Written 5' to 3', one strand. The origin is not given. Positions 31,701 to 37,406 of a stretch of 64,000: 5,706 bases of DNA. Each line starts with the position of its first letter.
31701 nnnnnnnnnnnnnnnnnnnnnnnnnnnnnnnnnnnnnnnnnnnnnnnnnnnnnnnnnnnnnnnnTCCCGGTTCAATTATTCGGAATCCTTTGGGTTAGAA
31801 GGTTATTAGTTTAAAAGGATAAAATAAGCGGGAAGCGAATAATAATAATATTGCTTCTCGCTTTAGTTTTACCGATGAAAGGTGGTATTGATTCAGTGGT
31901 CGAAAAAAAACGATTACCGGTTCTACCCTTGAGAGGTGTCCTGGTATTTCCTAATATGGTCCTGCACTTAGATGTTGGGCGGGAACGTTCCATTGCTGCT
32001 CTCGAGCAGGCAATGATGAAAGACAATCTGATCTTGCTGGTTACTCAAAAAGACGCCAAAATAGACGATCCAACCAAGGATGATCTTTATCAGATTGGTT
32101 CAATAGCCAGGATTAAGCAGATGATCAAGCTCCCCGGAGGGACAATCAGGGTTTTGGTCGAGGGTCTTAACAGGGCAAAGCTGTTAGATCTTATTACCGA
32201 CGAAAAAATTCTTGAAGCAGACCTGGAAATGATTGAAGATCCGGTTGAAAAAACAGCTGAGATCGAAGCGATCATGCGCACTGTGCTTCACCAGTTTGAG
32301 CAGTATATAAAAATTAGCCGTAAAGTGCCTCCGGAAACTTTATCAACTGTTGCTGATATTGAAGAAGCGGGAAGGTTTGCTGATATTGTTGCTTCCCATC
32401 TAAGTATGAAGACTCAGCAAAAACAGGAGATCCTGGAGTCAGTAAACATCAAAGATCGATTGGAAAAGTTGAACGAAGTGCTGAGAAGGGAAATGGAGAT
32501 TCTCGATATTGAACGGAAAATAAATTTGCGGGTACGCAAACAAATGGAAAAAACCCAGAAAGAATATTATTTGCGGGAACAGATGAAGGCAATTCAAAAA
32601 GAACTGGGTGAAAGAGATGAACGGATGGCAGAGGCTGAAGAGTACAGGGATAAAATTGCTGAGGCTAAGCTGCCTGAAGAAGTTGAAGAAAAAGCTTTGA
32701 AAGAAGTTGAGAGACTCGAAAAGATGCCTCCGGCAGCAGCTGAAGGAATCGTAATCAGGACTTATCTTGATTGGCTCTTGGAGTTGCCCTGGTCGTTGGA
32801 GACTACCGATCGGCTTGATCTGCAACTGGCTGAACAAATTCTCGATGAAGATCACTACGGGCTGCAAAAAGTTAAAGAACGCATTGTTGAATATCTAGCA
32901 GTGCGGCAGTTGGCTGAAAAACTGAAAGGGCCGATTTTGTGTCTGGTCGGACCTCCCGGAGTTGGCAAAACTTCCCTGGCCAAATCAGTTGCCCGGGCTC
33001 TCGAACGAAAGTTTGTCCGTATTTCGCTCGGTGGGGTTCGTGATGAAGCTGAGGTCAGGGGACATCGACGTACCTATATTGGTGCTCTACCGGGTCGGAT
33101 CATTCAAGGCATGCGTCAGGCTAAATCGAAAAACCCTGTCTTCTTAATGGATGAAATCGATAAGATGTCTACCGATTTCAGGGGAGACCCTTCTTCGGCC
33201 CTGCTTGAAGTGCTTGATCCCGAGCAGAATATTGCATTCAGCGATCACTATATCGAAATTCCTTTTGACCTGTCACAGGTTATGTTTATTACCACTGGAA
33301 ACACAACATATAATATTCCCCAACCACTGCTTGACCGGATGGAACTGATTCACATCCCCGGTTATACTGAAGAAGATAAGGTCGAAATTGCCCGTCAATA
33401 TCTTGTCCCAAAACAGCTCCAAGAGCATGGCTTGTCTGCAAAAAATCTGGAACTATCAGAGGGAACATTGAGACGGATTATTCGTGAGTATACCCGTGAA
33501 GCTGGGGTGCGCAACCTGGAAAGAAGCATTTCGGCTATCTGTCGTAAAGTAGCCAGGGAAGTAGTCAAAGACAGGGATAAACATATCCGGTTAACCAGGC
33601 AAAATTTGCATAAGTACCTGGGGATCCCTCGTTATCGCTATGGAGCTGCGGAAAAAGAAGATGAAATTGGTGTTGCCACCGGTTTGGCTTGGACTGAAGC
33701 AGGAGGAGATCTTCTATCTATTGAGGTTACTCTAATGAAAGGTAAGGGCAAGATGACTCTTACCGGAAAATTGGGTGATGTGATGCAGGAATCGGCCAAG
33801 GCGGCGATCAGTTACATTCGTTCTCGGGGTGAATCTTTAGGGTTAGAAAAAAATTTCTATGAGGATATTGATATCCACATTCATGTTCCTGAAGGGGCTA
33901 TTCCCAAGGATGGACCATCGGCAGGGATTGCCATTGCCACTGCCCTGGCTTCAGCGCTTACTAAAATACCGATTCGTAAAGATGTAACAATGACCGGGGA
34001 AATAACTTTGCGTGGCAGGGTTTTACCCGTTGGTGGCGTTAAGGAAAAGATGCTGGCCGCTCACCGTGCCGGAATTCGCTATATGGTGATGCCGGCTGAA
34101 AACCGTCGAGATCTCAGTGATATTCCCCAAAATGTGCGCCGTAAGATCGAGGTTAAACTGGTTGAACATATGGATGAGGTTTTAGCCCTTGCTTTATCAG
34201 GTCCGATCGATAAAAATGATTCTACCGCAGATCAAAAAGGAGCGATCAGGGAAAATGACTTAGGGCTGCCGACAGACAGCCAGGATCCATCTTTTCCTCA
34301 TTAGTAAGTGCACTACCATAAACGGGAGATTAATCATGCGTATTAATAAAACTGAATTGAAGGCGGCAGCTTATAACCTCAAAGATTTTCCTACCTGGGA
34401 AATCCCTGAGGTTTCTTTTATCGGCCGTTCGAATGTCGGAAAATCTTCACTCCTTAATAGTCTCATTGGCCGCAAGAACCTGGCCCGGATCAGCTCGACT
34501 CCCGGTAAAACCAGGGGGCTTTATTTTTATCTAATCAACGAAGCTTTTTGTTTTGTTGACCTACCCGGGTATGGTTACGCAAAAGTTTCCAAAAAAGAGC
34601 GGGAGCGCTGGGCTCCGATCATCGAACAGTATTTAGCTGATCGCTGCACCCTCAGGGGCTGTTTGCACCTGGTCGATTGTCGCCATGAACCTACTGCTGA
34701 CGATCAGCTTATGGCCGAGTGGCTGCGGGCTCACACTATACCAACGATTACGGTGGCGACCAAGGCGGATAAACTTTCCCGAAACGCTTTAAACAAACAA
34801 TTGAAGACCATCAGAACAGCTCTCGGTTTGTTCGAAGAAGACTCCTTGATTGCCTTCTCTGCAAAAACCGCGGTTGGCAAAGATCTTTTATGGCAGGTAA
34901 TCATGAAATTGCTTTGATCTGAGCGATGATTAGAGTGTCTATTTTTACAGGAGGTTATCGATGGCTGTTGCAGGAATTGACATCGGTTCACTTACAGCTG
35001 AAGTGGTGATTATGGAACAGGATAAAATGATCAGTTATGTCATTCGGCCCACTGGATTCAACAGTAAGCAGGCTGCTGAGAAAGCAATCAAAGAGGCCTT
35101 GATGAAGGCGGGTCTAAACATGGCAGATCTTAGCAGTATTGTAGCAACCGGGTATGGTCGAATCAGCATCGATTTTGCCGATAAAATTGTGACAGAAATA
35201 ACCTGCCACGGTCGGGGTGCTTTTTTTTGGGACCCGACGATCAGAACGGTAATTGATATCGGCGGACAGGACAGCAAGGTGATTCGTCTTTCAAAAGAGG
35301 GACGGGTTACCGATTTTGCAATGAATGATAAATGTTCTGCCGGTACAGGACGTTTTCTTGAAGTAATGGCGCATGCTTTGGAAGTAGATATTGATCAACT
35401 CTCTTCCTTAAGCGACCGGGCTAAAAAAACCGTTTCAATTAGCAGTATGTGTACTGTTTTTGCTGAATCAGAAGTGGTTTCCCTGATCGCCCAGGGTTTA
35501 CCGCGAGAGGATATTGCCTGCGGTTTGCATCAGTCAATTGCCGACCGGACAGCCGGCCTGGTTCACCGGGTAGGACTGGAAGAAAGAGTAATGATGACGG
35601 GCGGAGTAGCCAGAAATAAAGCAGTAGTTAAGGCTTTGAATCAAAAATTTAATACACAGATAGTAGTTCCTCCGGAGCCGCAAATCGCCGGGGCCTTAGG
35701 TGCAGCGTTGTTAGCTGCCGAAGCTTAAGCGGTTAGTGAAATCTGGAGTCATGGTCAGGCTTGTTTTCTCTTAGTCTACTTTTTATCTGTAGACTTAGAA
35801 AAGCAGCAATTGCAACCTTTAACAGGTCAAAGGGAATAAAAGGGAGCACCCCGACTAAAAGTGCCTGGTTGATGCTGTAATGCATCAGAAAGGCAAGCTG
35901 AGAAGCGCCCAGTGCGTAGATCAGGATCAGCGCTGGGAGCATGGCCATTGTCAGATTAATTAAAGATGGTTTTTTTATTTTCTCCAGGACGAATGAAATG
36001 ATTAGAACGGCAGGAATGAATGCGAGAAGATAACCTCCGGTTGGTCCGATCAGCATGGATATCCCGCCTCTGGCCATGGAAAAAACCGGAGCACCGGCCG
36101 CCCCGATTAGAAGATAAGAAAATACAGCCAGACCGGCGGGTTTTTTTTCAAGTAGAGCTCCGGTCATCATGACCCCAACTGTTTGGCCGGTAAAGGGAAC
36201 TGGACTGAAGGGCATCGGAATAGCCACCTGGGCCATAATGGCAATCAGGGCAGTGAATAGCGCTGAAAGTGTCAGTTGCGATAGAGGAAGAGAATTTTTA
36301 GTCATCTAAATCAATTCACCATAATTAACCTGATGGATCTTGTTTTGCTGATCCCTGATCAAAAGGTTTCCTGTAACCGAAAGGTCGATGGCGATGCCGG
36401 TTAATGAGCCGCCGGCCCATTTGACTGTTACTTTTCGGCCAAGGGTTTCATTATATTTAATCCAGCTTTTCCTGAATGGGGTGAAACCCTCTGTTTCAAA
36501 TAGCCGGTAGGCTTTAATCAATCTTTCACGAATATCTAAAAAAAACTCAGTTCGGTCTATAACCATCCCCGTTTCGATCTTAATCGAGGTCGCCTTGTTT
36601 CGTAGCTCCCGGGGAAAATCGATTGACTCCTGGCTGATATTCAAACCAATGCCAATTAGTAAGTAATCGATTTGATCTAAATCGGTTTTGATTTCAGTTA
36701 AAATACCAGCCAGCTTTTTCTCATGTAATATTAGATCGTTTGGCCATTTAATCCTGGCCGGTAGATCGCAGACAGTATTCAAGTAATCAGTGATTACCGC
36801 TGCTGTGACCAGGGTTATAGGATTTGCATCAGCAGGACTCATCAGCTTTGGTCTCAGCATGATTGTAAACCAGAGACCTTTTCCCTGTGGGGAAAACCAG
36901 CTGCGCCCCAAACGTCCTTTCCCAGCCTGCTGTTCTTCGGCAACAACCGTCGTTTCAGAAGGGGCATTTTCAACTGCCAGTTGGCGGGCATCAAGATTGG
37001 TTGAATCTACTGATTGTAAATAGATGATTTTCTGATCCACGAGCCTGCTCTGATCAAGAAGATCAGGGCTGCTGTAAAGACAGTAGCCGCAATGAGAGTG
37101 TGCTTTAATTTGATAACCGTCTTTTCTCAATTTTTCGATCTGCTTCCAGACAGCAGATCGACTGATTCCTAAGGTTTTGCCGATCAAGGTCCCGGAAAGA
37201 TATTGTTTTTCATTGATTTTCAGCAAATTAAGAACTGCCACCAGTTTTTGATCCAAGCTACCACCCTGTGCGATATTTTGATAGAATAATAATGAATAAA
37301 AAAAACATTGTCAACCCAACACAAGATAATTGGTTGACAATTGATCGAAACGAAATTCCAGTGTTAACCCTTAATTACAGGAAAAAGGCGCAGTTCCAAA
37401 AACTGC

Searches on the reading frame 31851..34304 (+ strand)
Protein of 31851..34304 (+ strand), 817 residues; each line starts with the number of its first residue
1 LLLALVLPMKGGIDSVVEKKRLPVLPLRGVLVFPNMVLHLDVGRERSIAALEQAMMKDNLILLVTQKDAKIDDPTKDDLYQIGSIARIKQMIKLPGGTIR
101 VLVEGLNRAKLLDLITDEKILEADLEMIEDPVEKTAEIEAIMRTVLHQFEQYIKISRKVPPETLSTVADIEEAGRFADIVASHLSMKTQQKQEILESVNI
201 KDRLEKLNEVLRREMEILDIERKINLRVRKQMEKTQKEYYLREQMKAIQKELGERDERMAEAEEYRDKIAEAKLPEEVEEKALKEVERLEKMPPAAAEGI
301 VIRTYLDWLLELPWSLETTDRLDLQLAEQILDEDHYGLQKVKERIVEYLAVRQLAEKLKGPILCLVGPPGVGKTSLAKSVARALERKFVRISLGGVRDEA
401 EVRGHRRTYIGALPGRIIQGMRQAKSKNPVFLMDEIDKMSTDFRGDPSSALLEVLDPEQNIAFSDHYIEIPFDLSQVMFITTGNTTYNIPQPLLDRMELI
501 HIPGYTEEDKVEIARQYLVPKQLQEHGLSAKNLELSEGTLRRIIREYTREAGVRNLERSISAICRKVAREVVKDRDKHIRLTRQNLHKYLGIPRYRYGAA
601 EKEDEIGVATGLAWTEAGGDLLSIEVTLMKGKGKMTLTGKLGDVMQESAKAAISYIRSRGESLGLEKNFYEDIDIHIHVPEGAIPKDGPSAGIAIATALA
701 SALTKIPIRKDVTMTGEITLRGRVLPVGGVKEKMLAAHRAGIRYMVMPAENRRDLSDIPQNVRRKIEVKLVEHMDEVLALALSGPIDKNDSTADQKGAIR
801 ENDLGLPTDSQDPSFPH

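Call 54: search_protein_families(library=pfam, proteins=[window:31851-34304:+], max_evalue=0.00001)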
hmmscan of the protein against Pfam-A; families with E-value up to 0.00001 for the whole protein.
window:31851-34304:+ (817 aa): 8 families
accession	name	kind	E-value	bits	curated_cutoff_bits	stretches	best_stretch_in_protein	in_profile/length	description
PF05362.19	Lon_C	-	6.3e-95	317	21.1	1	581-783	2-204/205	Lon protease (S16) C-terminal proteolytic domain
PF02190.22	LON_substr_bdg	-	1.7e-56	191.8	28.7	1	22-213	2-200/200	ATP-dependent protease La (LON) substrate-binding domain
PF00004.35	AAA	-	1.6e-25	90.5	21.2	1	363-499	1-125/131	ATPase family associated with various cellular activities (AAA)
PF22667.2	Lon_lid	-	5.6e-23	80.8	27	1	524-577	1-55/57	Lon protease AAA+ ATPase lid domain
PF13541.12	ChlI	-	7.7e-11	42.4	27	1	624-751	1-121/121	Subunit ChlI of Mg-chelatase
PF07728.20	AAA_5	-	9.1e-09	35.9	22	1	363-497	2-139/139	AAA domain (dynein-related subfamily)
PF08298.17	AAA_PrkA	-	4.2e-06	26.5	25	1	333-387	58-112/358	PrkA AAA domain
PF13191.12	AAA_16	-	5.7e-06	27.4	32.6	0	359-391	24-55/167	AAA ATPase domain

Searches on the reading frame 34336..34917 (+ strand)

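Call 52: search_protein_families(library=pfam, proteins=[window:34336-34917:+], max_evalue=0.00001)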
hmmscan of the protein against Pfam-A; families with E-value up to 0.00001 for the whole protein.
window:34336-34917:+ (193 aa): 4 families
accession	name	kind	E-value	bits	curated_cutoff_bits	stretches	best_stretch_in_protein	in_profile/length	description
PF01926.29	MMR_HSR1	-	2.6e-20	73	21.9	1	25-143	1-113/113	50S ribosome-binding GTPase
PF00350.29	Dynamin_N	-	6.2e-08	33.3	27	0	26-51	1-26/168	Dynamin family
PF02421.24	FeoB_N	-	5.8e-07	29.6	27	1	26-181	3-148/156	Ferrous iron transport protein B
PF00009.33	GTP_EFTU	-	3.3e-06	27.3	26.5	0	108-191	95-184/188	Elongation factor Tu GTP binding domain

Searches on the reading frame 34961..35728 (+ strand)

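Call 52: search_protein_families(library=pfam, proteins=[window:34961-35728:+], max_evalue=0.00001)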
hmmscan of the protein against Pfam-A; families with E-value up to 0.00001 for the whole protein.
window:34961-35728:+ (255 aa): 2 families
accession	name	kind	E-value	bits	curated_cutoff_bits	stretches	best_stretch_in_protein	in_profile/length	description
PF01869.26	BcrAD_BadFG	-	2.4e-68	231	31.5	1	5-252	2-271/271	BadF/BadG/BcrA/BcrD ATPase family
PF02782.22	FGGY_C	-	3.9e-07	30.5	27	1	208-253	151-195/198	FGGY family of carbohydrate kinases, C-terminal domain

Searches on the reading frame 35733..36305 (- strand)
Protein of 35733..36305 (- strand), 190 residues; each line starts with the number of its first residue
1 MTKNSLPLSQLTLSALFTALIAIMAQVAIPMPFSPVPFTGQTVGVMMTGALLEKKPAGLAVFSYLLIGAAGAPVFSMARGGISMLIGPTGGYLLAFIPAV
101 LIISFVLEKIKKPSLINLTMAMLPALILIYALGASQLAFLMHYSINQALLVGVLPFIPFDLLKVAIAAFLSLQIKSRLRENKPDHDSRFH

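Call 54: search_protein_families(library=pfam, proteins=[window:35733-36305:-], max_evalue=0.00001)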
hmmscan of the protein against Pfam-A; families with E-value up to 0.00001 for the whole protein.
window:35733-36305:- (190 aa): 1 family
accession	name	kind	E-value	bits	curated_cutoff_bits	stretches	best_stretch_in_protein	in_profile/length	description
PF02632.19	BioY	-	1.3e-39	135.8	25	1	33-175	1-139/140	BioY family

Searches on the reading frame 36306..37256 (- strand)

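Call 52: search_protein_families(library=pfam, proteins=[window:36306-37256:-], max_evalue=0.00001)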
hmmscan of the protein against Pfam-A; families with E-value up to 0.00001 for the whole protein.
window:36306-37256:- (316 aa): 2 families
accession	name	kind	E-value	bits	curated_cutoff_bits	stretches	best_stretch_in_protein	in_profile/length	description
PF03099.24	BPL_LplA_LipB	-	1.2e-18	67.7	21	1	82-206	4-133/133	Biotin/lipoate A/B protein ligase family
PF08279.18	HTH_11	-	3.1e-11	43.4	25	1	8-58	5-54/55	HTH domain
